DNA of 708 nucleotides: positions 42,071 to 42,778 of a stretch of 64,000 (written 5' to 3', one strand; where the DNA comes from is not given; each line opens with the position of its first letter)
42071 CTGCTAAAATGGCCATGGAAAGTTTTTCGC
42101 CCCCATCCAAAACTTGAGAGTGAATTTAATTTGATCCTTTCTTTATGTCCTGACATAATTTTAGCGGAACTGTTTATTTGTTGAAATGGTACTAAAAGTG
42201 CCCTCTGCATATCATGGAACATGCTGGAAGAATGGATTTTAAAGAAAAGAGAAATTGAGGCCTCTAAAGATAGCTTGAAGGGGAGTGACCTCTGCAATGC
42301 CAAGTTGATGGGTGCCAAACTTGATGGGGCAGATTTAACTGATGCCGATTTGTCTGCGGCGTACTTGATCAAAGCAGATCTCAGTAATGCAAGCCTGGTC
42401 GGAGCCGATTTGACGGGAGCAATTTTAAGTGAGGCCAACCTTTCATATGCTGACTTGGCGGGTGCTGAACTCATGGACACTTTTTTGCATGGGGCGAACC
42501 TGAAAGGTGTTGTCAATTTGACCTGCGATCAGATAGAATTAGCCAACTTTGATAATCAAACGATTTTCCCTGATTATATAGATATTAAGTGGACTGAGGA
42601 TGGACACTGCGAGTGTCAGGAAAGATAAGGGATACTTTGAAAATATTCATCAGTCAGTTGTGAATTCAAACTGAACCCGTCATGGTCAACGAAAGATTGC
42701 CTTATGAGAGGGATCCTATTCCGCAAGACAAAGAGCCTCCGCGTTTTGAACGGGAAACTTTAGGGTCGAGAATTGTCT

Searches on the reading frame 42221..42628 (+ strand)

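Call 46: search_protein_families(library=pfam, proteins=[window:42221-42628:+], max_evalue=0.001)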
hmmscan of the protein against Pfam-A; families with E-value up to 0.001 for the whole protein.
window:42221-42628:+ (135 aa): 3 families
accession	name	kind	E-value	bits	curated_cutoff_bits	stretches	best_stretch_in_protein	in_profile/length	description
PF00805.28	Pentapeptide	-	8.2e-34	115.2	20.2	4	37-75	1-39/40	Pentapeptide repeats (8 copies)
PF13599.13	Pentapeptide_4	-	6.9e-06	26.5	38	1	39-97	8-66/78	Pentapeptide repeat region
PF13576.12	Pentapeptide_3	-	0.00038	21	27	0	31-72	3-47/48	Pentapeptide repeats (9 copies)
